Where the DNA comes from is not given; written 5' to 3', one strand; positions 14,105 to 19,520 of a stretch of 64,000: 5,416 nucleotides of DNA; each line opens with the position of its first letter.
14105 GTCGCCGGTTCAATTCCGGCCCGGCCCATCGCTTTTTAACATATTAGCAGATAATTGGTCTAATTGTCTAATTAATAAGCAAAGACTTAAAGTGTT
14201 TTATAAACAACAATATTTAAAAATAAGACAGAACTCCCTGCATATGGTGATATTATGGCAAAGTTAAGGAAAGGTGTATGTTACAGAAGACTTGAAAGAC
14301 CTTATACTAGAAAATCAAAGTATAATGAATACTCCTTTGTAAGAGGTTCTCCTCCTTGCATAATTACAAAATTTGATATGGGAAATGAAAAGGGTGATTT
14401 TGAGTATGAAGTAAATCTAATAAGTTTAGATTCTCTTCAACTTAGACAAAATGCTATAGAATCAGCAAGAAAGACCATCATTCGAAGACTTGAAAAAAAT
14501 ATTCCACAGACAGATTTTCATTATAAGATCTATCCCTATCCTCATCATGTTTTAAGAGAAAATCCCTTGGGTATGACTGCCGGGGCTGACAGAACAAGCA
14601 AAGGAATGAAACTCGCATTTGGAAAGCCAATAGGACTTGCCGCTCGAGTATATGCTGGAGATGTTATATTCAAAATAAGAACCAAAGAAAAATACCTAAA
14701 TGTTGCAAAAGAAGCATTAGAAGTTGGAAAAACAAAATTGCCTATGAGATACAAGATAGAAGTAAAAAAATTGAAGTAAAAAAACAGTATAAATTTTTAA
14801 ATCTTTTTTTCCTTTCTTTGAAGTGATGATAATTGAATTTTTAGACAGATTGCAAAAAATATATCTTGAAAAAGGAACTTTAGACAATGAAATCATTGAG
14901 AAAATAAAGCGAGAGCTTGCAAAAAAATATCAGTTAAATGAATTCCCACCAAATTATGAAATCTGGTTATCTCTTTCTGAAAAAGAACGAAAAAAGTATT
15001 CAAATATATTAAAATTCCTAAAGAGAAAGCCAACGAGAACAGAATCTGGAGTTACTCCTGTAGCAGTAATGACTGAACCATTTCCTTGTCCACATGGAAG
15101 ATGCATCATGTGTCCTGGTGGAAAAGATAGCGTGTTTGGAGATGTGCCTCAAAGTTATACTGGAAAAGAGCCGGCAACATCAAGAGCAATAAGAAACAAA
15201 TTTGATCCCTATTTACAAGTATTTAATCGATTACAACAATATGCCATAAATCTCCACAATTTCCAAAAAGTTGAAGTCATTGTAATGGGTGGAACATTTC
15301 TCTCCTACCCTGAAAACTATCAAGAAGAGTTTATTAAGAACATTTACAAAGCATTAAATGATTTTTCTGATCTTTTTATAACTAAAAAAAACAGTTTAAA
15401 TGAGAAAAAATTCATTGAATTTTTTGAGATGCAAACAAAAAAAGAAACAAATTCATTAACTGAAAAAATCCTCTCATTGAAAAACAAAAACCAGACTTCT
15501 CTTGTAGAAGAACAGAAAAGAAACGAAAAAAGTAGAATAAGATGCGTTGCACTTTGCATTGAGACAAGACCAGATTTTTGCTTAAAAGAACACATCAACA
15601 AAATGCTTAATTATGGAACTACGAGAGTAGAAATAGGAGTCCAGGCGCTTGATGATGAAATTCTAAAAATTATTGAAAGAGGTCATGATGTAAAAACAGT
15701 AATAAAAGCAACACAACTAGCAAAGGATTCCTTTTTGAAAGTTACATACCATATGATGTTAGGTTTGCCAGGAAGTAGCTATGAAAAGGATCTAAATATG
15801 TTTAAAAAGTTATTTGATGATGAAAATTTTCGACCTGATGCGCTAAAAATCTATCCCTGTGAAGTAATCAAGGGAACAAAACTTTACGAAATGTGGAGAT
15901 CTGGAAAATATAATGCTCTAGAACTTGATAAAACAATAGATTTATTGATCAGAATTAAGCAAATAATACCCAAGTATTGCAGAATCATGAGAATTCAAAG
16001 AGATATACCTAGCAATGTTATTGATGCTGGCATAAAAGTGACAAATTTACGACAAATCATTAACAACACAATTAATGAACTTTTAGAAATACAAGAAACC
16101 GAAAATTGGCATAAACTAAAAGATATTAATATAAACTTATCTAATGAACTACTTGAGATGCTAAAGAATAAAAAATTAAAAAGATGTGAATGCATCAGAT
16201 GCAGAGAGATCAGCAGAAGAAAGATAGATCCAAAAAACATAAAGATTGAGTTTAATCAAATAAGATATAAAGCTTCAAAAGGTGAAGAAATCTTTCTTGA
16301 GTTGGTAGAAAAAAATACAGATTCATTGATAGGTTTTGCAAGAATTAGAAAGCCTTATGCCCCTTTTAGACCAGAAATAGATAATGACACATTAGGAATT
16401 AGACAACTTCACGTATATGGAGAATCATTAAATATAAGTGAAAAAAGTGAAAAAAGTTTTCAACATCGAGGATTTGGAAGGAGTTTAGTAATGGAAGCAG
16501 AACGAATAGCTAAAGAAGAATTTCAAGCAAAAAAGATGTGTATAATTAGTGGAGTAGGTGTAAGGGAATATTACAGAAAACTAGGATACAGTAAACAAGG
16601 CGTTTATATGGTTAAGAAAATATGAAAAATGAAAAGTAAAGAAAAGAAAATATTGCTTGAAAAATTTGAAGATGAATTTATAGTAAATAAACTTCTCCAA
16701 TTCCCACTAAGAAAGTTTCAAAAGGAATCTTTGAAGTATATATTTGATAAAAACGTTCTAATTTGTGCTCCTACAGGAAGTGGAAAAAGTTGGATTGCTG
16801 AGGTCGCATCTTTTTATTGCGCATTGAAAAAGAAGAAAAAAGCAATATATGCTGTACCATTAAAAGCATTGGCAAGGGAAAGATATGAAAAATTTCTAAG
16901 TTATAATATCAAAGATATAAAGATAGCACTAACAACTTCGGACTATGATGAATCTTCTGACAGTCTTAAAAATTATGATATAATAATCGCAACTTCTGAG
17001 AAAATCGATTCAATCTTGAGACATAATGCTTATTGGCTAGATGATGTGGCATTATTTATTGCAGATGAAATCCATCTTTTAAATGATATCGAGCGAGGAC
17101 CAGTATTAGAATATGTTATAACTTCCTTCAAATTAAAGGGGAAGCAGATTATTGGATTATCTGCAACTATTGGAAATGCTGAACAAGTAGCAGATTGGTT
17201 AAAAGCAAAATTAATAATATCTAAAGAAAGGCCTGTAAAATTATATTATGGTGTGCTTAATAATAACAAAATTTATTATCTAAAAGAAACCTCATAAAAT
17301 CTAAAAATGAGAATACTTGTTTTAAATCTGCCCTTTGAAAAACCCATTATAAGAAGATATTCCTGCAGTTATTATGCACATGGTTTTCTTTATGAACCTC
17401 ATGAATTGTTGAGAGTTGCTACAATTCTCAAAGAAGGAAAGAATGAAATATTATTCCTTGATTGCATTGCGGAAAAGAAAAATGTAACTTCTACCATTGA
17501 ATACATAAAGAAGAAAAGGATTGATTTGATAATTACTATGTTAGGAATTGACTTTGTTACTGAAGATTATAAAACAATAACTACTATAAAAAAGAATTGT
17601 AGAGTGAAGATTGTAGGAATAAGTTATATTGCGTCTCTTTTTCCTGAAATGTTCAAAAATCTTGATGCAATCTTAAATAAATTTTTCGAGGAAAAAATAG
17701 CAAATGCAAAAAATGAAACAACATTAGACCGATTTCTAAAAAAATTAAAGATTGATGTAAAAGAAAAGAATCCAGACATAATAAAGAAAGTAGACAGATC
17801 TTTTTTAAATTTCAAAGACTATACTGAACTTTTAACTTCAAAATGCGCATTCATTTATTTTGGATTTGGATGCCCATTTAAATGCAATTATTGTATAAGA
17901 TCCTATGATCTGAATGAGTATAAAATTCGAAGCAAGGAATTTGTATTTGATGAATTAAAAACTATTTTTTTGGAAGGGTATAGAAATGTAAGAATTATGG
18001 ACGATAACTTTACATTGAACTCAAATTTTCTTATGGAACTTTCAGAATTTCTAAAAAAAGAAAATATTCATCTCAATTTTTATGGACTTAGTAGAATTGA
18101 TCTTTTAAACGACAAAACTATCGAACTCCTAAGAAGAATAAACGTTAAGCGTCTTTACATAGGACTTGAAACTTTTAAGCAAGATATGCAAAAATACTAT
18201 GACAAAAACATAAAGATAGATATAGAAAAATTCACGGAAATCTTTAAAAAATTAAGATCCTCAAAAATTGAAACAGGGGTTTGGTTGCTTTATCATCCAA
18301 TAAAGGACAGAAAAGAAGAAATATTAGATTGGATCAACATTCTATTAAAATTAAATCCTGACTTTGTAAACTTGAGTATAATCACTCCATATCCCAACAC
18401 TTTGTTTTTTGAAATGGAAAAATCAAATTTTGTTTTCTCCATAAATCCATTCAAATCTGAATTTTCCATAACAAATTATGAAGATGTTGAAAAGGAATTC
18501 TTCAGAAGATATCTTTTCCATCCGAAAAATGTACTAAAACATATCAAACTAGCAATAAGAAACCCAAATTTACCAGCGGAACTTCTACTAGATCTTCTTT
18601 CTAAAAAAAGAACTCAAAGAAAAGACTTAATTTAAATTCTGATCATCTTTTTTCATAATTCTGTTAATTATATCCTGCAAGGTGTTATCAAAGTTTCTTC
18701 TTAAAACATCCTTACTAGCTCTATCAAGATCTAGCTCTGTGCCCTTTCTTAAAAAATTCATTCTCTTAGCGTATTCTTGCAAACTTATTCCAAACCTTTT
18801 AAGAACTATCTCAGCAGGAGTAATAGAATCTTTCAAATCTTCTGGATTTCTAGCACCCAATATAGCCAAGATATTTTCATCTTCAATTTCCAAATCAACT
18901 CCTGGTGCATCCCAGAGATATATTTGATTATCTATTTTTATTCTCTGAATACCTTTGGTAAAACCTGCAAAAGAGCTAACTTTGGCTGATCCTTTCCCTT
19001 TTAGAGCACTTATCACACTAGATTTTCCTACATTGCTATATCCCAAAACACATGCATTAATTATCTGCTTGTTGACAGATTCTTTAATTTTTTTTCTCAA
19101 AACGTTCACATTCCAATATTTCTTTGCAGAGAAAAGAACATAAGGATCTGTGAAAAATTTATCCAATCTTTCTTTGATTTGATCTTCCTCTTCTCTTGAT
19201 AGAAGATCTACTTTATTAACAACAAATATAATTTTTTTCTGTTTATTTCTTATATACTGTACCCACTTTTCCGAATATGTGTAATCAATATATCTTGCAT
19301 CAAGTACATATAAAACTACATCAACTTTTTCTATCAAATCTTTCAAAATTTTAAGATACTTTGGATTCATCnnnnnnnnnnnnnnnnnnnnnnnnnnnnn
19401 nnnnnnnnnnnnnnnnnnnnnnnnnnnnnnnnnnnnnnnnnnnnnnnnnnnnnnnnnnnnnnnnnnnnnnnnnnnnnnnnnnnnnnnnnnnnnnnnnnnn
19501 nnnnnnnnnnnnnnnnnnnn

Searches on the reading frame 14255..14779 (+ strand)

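Call 10: search_protein_families(library=pfam, proteins=[window:14255-14779:+], max_evalue=0.01)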
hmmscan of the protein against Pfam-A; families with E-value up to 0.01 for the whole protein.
window:14255-14779:+ (174 aa): 1 family
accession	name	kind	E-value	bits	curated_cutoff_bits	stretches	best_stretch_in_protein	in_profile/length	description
PF00252.24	Ribosomal_L16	-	8.8e-28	97.3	27.9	1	16-168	5-131/132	Ribosomal protein L16p/L10e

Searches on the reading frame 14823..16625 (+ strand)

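Call 10: search_protein_families(library=pfam, proteins=[window:14823-16625:+], max_evalue=0.01)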
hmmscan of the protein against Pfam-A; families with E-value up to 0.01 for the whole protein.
window:14823-16625:+ (600 aa): 5 families
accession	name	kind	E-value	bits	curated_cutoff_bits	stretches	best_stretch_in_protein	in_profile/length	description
PF16199.10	Radical_SAM_C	-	2.8e-21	75.8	31.9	1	338-417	1-83/85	Radical_SAM C-terminal domain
PF04055.27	Radical_SAM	-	3.3e-20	73.4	29.5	1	89-322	7-158/166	Radical SAM superfamily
PF23613.1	ELP3_N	-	2.3e-08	34.3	27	1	23-73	22-69/70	ELP3 N-terminal domain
PF00583.31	Acetyltransf_1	-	7.1e-06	26.7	20.7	1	486-589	31-116/116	Acetyltransferase (GNAT) family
PF13673.13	Acetyltransf_10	-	0.00071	20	23.6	1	544-593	61-111/128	Acetyltransferase (GNAT) domain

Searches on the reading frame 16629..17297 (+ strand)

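Call 10: search_protein_families(library=pfam, proteins=[window:16629-17297:+], max_evalue=0.01)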
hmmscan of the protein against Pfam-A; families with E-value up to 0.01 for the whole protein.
window:16629-17297:+ (222 aa): 3 families
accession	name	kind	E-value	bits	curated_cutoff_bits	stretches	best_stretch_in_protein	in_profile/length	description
PF00270.35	DEAD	-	1.8e-31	109.6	26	1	29-185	2-165/167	DEAD/DEAH box helicase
PF04851.21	ResIII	-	3.9e-14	53.3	22.5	1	25-181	2-162/164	Type III restriction enzyme, res subunit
PF22527.2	DEXQc_Suv3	-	8.3e-08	32.4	27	1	43-175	16-129/154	DEXQ-box helicase domain of Suv3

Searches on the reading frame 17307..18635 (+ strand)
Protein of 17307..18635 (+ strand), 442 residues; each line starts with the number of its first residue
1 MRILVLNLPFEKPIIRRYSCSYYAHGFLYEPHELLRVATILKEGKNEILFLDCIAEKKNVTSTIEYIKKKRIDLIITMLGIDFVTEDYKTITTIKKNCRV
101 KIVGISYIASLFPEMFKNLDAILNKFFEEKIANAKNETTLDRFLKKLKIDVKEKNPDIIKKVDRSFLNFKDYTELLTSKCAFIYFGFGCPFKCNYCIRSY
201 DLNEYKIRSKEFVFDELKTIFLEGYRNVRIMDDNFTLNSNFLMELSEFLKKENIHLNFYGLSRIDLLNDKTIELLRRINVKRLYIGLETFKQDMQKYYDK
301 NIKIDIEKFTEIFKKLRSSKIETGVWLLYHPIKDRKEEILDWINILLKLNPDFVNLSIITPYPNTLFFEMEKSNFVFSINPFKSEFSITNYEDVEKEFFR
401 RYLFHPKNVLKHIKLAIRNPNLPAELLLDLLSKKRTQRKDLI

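Call 10: search_protein_families(library=pfam, proteins=[window:17307-18635:+], max_evalue=0.01)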
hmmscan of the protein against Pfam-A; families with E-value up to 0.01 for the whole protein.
window:17307-18635:+ (442 aa): 1 family
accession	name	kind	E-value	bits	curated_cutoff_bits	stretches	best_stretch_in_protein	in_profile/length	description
PF04055.27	Radical_SAM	-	8.4e-20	72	29.5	1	184-342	2-165/166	Radical SAM superfamily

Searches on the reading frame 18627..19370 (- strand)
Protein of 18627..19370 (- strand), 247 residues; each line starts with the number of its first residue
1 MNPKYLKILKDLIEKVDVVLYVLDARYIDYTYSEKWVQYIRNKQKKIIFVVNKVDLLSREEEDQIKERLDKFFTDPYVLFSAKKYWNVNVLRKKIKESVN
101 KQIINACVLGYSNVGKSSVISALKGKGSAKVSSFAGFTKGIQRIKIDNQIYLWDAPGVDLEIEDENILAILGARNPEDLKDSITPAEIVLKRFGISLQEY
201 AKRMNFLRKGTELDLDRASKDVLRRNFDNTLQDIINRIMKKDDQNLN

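Call 10: search_protein_families(library=pfam, proteins=[window:18627-19370:-], max_evalue=0.01)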
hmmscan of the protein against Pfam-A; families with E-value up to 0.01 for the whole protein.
window:18627-19370:- (247 aa): 11 families
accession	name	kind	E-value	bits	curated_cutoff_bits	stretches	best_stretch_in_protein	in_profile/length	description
PF01926.29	MMR_HSR1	-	2e-17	63.8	21.9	1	106-163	2-58/113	50S ribosome-binding GTPase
PF03193.22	RsgA_GTPase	-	1.8e-09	38.1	30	1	14-158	21-168/174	RsgA GTPase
PF02421.24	FeoB_N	-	2.9e-09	37.1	27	1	106-158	3-57/156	Ferrous iron transport protein B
PF00009.33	GTP_EFTU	-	2.4e-07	31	26.5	1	13-97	90-184/188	Elongation factor Tu GTP binding domain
PF16897.10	MMR_HSR1_Xtn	-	3.5e-06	27.4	35.2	1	45-98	56-103/106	C-terminal region of MMR_HSR1 domain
PF04670.18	Gtr1_RagA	-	3.7e-05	23.7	22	1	10-71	71-138/232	Gtr1/RagA G protein conserved region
PF00071.28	Ras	-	0.00022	21.3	21.6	0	14-98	70-159/162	Ras family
PF08477.19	Roc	-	0.0016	19.1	27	0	14-55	78-119/119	Ras of Complex, Roc, domain of DAPkinase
PF00350.29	Dynamin_N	-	0.0026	18.2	27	0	7-54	120-168/168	Dynamin family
PF10662.15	PduV-EutP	-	0.0087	16.3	21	0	2-74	50-120/143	Ethanolamine utilisation - propanediol utilisation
PF02492.25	cobW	-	0.009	16.1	20.7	0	14-72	113-172/180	CobW/HypB/UreG, nucleotide-binding domain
